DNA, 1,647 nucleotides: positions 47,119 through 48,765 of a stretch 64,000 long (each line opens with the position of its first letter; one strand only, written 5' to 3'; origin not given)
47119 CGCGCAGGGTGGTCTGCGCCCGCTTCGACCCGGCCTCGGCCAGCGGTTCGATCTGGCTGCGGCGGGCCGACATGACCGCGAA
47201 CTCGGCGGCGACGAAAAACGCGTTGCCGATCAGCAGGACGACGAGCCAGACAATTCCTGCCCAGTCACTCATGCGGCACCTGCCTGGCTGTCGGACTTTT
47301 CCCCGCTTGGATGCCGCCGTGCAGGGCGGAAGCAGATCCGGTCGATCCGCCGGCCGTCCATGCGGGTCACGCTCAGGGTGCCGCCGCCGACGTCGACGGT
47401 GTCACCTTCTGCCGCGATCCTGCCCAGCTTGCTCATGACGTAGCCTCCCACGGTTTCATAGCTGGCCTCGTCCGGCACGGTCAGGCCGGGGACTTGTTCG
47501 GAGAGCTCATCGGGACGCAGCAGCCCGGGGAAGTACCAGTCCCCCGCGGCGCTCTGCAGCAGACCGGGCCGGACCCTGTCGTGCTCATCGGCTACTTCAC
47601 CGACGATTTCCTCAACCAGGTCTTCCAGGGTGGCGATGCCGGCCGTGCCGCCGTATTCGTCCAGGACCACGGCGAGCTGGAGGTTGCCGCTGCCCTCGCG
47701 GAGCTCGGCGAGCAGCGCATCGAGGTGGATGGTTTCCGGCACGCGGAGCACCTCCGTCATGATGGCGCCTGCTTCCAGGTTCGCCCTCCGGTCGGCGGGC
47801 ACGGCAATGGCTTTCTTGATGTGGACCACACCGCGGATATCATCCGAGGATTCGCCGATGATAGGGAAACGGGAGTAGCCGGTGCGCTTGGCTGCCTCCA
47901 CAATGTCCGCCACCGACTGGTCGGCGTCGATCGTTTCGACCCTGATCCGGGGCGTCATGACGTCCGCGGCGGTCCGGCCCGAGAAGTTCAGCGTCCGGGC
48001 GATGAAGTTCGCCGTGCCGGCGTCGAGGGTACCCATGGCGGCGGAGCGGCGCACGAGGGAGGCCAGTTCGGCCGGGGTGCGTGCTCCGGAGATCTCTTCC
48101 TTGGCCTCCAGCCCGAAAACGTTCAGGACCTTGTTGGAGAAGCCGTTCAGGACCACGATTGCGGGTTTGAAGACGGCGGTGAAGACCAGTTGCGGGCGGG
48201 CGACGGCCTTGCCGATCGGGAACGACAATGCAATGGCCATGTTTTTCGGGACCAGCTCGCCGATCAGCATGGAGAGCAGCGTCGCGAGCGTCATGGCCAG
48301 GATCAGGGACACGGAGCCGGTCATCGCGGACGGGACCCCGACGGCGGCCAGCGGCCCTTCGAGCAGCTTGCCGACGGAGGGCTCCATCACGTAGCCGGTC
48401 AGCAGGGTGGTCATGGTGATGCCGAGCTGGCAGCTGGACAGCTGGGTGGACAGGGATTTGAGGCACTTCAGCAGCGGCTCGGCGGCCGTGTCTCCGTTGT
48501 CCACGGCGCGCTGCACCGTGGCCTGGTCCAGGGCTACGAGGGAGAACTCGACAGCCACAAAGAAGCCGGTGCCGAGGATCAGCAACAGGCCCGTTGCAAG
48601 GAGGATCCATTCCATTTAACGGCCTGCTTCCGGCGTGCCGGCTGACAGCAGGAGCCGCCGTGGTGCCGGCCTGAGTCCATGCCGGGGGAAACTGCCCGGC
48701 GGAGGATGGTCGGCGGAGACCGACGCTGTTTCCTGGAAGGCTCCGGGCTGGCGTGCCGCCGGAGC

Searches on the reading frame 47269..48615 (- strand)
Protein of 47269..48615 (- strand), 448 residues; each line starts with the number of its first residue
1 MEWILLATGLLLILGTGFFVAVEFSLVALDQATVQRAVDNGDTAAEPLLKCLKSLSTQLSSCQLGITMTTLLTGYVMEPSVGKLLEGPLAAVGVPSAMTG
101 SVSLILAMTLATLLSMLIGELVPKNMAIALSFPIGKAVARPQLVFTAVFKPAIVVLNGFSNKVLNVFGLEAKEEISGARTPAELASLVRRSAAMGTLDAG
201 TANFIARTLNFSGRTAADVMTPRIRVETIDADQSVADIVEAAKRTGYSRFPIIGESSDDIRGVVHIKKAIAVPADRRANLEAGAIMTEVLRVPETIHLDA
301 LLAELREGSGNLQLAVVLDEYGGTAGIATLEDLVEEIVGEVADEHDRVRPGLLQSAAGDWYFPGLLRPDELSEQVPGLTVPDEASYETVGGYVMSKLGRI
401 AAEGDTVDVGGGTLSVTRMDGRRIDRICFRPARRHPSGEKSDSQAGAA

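Call 8: search_protein_families(library=pfam, proteins=[window:47269-48615:-])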
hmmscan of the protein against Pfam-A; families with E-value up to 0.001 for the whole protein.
window:47269-48615:- (448 aa): 3 families
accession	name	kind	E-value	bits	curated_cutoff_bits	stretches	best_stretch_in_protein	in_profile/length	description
PF01595.25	CNNM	-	1.7e-35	122.8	28.4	1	10-198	4-178/181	Cyclin M transmembrane N-terminal domain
PF03471.22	CorC_HlyC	-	9.5e-17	61.2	27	1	356-430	4-78/81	Transporter associated domain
PF00571.33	CBS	-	4.5e-12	46.5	24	2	217-270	2-52/57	CBS domain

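Call 9: find_related_loci(query=window:47269-48615:-, collection=genome_contigs, flank=3000)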
Query window:47269-48615:- (448 aa) in genome_contigs; peptide patterns used: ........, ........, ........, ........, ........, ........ (x = any residue, [..] = any of these).
600 stretches matched a pattern (row limit reached: there are more); 505 encode a relative of the query (tblastn E <= 1e-3); the best 80 are kept; 80 distinct loci.
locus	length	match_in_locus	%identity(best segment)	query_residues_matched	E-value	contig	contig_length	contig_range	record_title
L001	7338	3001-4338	95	1-447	0e+0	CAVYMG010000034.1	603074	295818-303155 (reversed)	MAG: uncultured Actinomycetota bacterium isolate MFD01275.bin.3.366 genome assembly, contig: contig_8959, whole genome s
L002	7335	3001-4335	91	1-448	0e+0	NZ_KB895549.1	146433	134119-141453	Arthrobacter sp. 131MFCol6.1 C566DRAFT_scaffold00009.9, whole genome shotgun sequence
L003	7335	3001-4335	90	1-448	0e+0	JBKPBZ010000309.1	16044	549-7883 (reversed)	MAG: Actinomycetota bacterium isolate GB_EKS_MAG_00065 GB_EKS_000000527338, whole genome shotgun sequence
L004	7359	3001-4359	84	1-448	0e+0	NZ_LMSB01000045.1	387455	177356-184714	Arthrobacter sp. Soil736 contig_5, whole genome shotgun sequence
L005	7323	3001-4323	88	1-439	0e+0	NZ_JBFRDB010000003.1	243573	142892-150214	Arthrobacter sp. YAF17 SCAFFOLD_2, whole genome shotgun sequence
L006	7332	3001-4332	88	1-447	0e+0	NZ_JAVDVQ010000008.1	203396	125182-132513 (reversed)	Arthrobacter ginsengisoli strain BE167 Ga0454532_08, whole genome shotgun sequence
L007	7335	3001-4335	88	1-448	0e+0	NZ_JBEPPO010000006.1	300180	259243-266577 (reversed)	Pseudarthrobacter sp. PvP090 Ga0496866_06, whole genome shotgun sequence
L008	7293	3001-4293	90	1-433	0e+0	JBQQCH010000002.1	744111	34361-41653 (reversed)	Pseudarthrobacter sp. 1C304 contig_2, whole genome shotgun sequence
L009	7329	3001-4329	84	1-445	0e+0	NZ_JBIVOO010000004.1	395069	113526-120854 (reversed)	Arthrobacter sp. NPDC093139 NPDC093139_178_A10.ctg-0004, whole genome shotgun sequence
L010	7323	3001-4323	85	1-443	0e+0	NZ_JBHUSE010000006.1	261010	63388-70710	Arthrobacter sp. NPDC057013 NPDC057013_T15_C6.ctg-0006, whole genome shotgun sequence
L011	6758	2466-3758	90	1-433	0e+0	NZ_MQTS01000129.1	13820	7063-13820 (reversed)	Arthrobacter sp. SO3 BJQ90_129, whole genome shotgun sequence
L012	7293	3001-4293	86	1-433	0e+0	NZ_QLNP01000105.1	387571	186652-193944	Arthrobacter globiformis strain mrc11 344, whole genome shotgun sequence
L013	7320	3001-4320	84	1-447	0e+0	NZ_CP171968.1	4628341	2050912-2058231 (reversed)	Arthrobacter sp. UC242_113 chromosome, complete genome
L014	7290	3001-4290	90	1-432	0e+0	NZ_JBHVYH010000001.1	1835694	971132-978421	Arthrobacter sp. NPDC058288 NPDC058288_350_H5.ctg-0001, whole genome shotgun sequence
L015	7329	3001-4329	85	1-445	0e+0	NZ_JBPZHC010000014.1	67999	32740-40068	Pseudarthrobacter sp. YS3 contig14, whole genome shotgun sequence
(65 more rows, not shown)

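Call 28: find_homologous_proteins(query=window:47269-48615:-, max_evalue=1e-30)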
Query window:47269-48615:- (448 aa): 7999 proteins with E <= 1e-30 among 8000 candidates; the best 120 are listed.
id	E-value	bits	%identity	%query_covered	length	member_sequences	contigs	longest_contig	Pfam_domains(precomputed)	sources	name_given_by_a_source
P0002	1.1e-282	955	100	100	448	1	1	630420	PF01595.26,PF03471.23,PF00571.34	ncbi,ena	-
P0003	1.8e-281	951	99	100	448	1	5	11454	PF01595.26,PF03471.23,PF00571.34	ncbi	-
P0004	1.8e-268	908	95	100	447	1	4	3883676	PF01595.26,PF03471.23,PF00571.34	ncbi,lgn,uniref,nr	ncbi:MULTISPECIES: hemolysin family protein [Arthrobacter]|uniref:HlyC/CorC family transporter n=1 T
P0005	3.8e-268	907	95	100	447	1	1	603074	PF01595.26,PF03471.23,PF00571.34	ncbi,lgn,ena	-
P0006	3.0e-266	901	95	100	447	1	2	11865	PF01595.26,PF03471.23,PF00571.34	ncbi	-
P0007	5.3e-265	897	90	100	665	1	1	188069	PF01595.26,PF03471.23,PF00571.34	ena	-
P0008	1.3e-252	856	90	100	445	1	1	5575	PF01595.26,PF03471.23,PF00571.34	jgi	jgi:CBS domain containing-hemolysin-like protein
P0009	5.3e-252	854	90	99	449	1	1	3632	PF01595.26,PF03471.23,PF00571.34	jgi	jgi:CBS domain containing-hemolysin-like protein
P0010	7.1e-252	854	89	100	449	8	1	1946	PF01595.26,PF03471.23,PF00571.34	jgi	jgi:CBS domain containing-hemolysin-like protein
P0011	2.0e-251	852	90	99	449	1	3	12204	PF01595.26,PF03471.23,PF00571.34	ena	-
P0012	3.8e-251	851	89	99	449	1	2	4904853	PF01595.26,PF03471.23,PF00571.34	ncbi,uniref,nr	ncbi:CBS domain containing-hemolysin-like protein [Arthrobacter sp. V4I6]|uniref:hemolysin family pr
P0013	1.1e-250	850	90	99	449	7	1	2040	PF01595.26,PF03471.23,PF00571.34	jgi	jgi:CBS domain containing-hemolysin-like protein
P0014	2.1e-250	849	89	100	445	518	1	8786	PF01595.26,PF03471.23,PF00571.34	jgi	jgi:CBS domain containing-hemolysin-like protein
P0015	2.7e-250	848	90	99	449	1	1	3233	PF01595.26,PF03471.23,PF00571.34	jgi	jgi:CBS domain containing-hemolysin-like protein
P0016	6.4e-250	847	91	96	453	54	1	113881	PF01595.26,PF03471.23,PF00571.34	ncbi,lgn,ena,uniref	ncbi:hemolysin family protein [uncultured Arthrobacter sp.]|uniref:hemolysin family protein n=1 Tax=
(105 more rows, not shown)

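Call 53: search_dna_similar(query=window:47269-48615:-, collection=plasmids, mode=protein, max_rows=30, max_evalue=1e-20)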
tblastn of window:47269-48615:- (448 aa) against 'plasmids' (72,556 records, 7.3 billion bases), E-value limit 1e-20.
Records with a match: 329; places in all: 425; records where one place covers at least 80% of the query: 286.
Best place of each record, by identity: <60% 329.
By first word of the organism name: Deinococcus 23; Rhizobium 19; Sinorhizobium 17; Halobacterium 15; Azospirillum 15; Bacillus 13; Priestia 12; Rhodococcus 10; Escherichia 8; Haladaptatus 7; and 103 more.
By predicted mobility (MOB-suite, as given by PLSDB): non-mobilizable 257; mobilizable 45; conjugative 27.
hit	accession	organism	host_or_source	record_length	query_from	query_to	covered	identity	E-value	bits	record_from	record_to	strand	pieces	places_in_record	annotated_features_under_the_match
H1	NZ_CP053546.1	Paenarthrobacter sp. YJN-5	cell culture,soil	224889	2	431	96%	50.5%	1e-104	348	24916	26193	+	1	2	hemolysin family protein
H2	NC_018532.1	Arthrobacter sp. Rue61a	-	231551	2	431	96%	50.5%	2e-103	344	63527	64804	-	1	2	hemolysin family protein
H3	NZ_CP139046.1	Streptomyces sp. KN37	whole organism,Kanas soil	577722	19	430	92%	45.2%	6e-94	317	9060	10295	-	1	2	hemolysin family protein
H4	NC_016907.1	Gordonia polyisoprenivorans VH2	-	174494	18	437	94%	44.3%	8e-84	288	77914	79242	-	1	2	hemolysin family protein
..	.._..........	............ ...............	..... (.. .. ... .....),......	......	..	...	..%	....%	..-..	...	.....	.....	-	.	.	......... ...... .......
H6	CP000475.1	Paenarthrobacter aurescens TC1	-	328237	18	428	92%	44.6%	6e-91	308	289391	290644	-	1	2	putative Integral membrane protein with CBS, and DUF21domains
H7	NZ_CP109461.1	Streptomyces sp. NBC_01454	-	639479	19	429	92%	44.2%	4e-93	315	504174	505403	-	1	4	hemolysin family protein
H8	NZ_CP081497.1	Streptomyces sp. BHT-5-2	whole organism,plant soil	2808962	19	429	92%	44.1%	2e-88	301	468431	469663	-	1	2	none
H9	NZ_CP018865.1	Arthrobacter crystallopoietes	single cell,soil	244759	18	428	92%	43.7%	5e-88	300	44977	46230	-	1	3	hemolysin family protein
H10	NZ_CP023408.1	Streptomyces fungicidicus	Pig,cell culture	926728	19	439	94%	42.6%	3e-79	275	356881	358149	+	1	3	hemolysin family protein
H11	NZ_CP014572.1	Arthrobacter sp. D5-1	cell culture,Soil cores containing ...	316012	18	440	94%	41.1%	5e-85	291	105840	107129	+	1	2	hemolysin family protein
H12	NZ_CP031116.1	Rubrobacter indicoceani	cell culture,marine sediment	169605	18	448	96%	34.6%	1e-51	194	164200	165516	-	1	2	hemolysin family protein | lactate racemase domain-containing protein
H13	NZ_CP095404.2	Rhodococcus opacus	Whole organism,nitrophenolics and ...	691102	18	409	88%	37.9%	9e-58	212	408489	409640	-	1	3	hemolysin family protein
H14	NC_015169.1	Deinococcus proteolyticus MRP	feces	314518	18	448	96%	33.6%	2e-47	182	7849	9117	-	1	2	hemolysin family protein (x2)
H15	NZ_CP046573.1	Rhodococcus sp. WAY2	cell culture,bacterial consortium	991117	18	407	87%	36.7%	6e-55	204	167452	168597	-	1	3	hemolysin family protein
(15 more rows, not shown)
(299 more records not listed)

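Call 54: get_annotated_region(hit=H2, flank=1200)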
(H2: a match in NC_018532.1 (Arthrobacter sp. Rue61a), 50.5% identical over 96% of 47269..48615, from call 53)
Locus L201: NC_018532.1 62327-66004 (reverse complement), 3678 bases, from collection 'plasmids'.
description: Arthrobacter sp. Rue61a plasmid p232, complete sequence
organism: Arthrobacter sp. Rue61a (NCBI taxid 1118963)
taxonomy: Bacteria; Actinomycetota; Actinomycetes; Micrococcales; Micrococcaceae; Arthrobacter; Arthrobacter sp. Rue61a
host: -; source: -; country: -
typing (MOB-suite, as given by PLSDB): conjugative; replicon rep_cluster_1668; relaxase MOBF; mating-pair formation MPF_T
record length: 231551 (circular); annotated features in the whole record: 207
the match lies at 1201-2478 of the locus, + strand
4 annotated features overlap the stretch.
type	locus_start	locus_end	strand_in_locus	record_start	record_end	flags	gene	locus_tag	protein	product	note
CDS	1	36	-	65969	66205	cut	-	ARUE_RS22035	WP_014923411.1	hypothetical protein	-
CDS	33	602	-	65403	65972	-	-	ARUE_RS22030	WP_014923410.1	recombinase family protein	GO:0006310 - DNA recombination [Evidence IEA]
CDS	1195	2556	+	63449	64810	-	-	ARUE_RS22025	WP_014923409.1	hemolysin family protein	-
CDS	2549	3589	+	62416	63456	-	-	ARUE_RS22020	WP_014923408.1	hemolysin family protein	-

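Call 55: get_annotated_region(hit=H3, flank=1200)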
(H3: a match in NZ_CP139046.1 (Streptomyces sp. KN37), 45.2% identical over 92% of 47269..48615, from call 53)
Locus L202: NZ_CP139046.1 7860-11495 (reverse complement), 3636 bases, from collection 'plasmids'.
description: Streptomyces sp. KN37 plasmid unnamed2, complete sequence
organism: Streptomyces sp. KN37 (NCBI taxid 3090667)
taxonomy: Bacteria; Actinomycetota; Actinomycetes; Kitasatosporales; Streptomycetaceae; Streptomyces; Streptomyces sp. KN37
host: -; source: whole organism,Kanas soil; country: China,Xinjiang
typing (MOB-suite, as given by PLSDB): non-mobilizable
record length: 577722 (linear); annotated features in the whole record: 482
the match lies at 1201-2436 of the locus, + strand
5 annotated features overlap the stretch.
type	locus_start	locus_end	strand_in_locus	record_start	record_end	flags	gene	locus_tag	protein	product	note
CDS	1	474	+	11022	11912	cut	-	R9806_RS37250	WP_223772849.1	TIGR03621 family F420-dependent LLM class oxidoreductase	GO:0008150 - biological_process [Evidence IEA]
CDS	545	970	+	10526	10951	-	-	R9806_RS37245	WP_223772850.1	GNAT family N-acetyltransferase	-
CDS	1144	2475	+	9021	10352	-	-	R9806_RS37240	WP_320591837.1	hemolysin family protein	-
CDS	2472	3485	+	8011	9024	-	-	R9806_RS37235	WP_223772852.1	hemolysin family protein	-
CDS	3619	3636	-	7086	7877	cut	-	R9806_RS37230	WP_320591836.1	SDR family NAD(P)-dependent oxidoreductase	-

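Call 56: get_annotated_region(hit=H4, flank=1200)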
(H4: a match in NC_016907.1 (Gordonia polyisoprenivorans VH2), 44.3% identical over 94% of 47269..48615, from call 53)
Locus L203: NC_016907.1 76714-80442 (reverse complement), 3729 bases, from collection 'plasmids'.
description: Gordonia polyisoprenivorans VH2 plasmid p174, complete sequence
organism: Gordonia polyisoprenivorans VH2 (NCBI taxid 1112204)
taxonomy: Bacteria; Actinomycetota; Actinomycetes; Mycobacteriales; Gordoniaceae; Gordonia; Gordonia polyisoprenivorans; Gordonia polyisoprenivorans VH2
host: -; source: -; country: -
typing (MOB-suite, as given by PLSDB): non-mobilizable
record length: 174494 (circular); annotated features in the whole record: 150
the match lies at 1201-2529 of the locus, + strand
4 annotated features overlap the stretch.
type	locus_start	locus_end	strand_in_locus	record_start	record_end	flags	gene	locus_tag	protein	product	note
CDS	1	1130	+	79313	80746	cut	-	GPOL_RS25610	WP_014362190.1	GuaB1 family IMP dehydrogenase-related protein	-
CDS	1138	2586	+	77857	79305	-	-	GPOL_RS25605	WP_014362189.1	hemolysin family protein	-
CDS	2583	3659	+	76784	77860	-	-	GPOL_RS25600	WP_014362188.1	hemolysin family protein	-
CDS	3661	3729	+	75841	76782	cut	-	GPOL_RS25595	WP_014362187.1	hypothetical protein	-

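Call 57: get_annotated_region(hit=H5, flank=1200)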
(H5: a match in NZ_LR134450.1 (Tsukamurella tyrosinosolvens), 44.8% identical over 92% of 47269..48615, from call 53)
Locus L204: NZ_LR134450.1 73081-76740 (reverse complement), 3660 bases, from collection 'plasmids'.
description: Tsukamurella tyrosinosolvens strain NCTC13231 plasmid 8, complete sequence
organism: Tsukamurella tyrosinosolvens (NCBI taxid 57704)
taxonomy: Bacteria; Actinomycetota; Actinomycetes; Mycobacteriales; Tsukamurellaceae; Tsukamurella; Tsukamurella tyrosinosolvens
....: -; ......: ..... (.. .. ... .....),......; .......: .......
typing (MOB-suite, as given by PLSDB): non-mobilizable
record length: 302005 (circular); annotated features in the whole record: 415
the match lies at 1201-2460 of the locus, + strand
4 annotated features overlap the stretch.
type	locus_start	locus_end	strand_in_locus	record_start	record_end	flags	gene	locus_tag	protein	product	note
CDS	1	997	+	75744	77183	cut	-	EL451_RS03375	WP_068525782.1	GuaB1 family IMP dehydrogenase-related protein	-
CDS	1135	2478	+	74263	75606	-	-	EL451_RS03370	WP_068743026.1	hemolysin family protein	-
CDS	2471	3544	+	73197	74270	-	-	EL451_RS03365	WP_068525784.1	hemolysin family protein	-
CDS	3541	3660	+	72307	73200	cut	-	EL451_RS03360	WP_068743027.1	3-methyladenine DNA glycosylase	-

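Call 59: get_annotated_region(hit=H6, flank=800)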
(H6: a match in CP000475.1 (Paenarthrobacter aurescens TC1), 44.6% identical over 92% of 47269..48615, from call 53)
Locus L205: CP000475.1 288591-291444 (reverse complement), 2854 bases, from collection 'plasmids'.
description: Paenarthrobacter aurescens TC1 plasmid pTC1, complete sequence
organism: Paenarthrobacter aurescens TC1 (NCBI taxid 290340)
taxonomy: Bacteria; Actinomycetota; Actinomycetes; Micrococcales; Micrococcaceae; Paenarthrobacter; Paenarthrobacter aurescens; Paenarthrobacter aurescens TC1
host: -; source: -; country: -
typing (MOB-suite, as given by PLSDB): conjugative; replicon rep_cluster_1783; relaxase MOBF,MOBF; mating-pair formation MPF_T
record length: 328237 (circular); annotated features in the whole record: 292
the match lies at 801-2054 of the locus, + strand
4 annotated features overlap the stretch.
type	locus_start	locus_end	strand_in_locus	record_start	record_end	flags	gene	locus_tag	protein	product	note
CDS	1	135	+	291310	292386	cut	-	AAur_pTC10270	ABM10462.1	putative Tellurium resistance protein, TerC-family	-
CDS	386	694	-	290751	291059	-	-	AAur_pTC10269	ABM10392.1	hypothetical protein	-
CDS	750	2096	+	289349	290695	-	-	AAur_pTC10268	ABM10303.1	putative Integral membrane protein with CBS, and DUF21domains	-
CDS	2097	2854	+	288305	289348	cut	-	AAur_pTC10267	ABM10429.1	putative membrane protein containing CBS domain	-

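Call 60: get_annotated_region(hit=H7, flank=800)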
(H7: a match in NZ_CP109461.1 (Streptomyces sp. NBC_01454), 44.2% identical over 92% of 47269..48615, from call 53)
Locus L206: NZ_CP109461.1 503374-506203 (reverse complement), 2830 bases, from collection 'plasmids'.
description: Streptomyces sp. NBC_01454 plasmid unnamed1, complete sequence
organism: Streptomyces sp. NBC_01454 (NCBI taxid 2975867)
taxonomy: Bacteria; Actinomycetota; Actinomycetes; Kitasatosporales; Streptomycetaceae; Streptomyces; Streptomyces sp. NBC 01454
host: -; source: -; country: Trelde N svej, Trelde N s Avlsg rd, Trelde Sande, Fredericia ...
typing (MOB-suite, as given by PLSDB): non-mobilizable
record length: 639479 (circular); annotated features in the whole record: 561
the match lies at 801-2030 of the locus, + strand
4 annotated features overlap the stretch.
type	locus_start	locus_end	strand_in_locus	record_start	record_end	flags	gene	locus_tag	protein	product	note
CDS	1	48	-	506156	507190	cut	-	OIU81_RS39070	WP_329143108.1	sporulation protein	-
CDS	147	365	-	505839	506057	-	-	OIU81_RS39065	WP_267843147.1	hypothetical protein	-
CDS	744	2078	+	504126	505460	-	-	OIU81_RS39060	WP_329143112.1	hemolysin family protein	-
CDS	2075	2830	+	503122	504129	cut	-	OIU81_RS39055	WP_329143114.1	hemolysin family protein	-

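Call 61: get_annotated_region(hit=H9, flank=800)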
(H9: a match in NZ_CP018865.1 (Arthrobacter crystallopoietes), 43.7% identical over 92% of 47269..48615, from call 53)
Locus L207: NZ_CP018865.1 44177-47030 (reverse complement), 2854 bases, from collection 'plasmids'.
description: Arthrobacter crystallopoietes strain DSM 20117 plasmid pLDW-10, complete sequence
organism: Arthrobacter crystallopoietes (NCBI taxid 37928)
taxonomy: Bacteria; Actinomycetota; Actinomycetes; Micrococcales; Micrococcaceae; Arthrobacter; Arthrobacter crystallopoietes
host: -; source: single cell,soil; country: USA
typing (MOB-suite, as given by PLSDB): conjugative; relaxase MOBP; mating-pair formation MPF_T
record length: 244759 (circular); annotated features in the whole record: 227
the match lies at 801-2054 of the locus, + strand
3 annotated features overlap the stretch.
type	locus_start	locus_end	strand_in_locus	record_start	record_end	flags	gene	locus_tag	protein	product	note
CDS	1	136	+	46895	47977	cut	-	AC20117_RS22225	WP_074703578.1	TerC family protein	-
CDS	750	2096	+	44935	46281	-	-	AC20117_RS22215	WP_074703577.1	hemolysin family protein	-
CDS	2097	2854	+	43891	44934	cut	-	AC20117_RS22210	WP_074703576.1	hemolysin family protein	-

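Call 62: get_annotated_region(hit=H10, flank=800)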
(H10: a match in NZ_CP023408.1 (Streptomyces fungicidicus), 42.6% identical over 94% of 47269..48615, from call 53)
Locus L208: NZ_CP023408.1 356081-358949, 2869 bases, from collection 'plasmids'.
description: Streptomyces fungicidicus strain TXX3120 plasmid p1, complete sequence
organism: Streptomyces fungicidicus (NCBI taxid 68203)
taxonomy: Bacteria; Actinomycetota; Actinomycetes; Kitasatosporales; Streptomycetaceae; Streptomyces; Streptomyces fungicidicus
host: -; source: Pig,cell culture; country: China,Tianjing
typing (MOB-suite, as given by PLSDB): non-mobilizable
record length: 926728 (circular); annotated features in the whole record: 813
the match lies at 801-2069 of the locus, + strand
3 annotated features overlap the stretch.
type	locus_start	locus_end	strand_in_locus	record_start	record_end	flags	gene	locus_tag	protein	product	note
CDS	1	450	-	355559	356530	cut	-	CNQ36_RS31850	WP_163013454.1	sporulation protein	-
CDS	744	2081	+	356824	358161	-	-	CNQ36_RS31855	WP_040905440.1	hemolysin family protein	-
CDS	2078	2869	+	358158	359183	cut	-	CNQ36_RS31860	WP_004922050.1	hemolysin family protein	-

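Call 63: get_annotated_region(hit=H11, flank=800)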
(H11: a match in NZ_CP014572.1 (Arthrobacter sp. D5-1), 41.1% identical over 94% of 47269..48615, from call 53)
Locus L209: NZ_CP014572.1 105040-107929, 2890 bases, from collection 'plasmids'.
description: Arthrobacter sp. D5-1 plasmid pAD51, complete sequence
organism: Arthrobacter sp. D5-1 (NCBI taxid 1477518)
taxonomy: Bacteria; Actinomycetota; Actinomycetes; Micrococcales; Micrococcaceae; Arthrobacter; Arthrobacter sp. D5-1
host: -; source: cell culture,Soil cores containing cogon grass roots; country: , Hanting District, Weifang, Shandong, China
typing (MOB-suite, as given by PLSDB): conjugative; replicon rep_cluster_1547; relaxase MOBP; mating-pair formation MPF_T
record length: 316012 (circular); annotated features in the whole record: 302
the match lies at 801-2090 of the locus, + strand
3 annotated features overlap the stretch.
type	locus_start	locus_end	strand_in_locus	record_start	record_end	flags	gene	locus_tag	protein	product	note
CDS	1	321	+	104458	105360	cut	-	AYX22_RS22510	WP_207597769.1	TerC family protein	-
CDS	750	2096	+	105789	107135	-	-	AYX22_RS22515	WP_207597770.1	hemolysin family protein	-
CDS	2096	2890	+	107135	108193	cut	-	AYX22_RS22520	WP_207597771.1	hemolysin family protein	-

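Call 64: get_annotated_region(hit=H13, flank=800)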
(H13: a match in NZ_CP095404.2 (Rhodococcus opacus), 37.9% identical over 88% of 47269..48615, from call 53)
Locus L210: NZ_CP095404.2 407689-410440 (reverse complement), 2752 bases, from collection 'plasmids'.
description: Rhodococcus opacus strain 9 plasmid unnamed, complete sequence
organism: Rhodococcus opacus (NCBI taxid 37919)
taxonomy: Bacteria; Actinomycetota; Actinomycetes; Mycobacteriales; Nocardiaceae; Rhodococcus; Rhodococcus opacus
host: -; source: Whole organism,nitrophenolics and trichloroethylene contaminated ground water; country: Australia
typing (MOB-suite, as given by PLSDB): mobilizable; relaxase MOBP,MOBP
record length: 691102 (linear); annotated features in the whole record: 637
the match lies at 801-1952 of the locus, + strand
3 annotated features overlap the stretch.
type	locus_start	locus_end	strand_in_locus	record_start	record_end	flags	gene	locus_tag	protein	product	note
CDS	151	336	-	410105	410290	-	-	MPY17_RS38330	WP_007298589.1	hypothetical protein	-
CDS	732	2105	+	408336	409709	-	-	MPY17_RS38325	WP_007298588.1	hemolysin family protein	-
CDS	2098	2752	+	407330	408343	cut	-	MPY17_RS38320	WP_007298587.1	hemolysin family protein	-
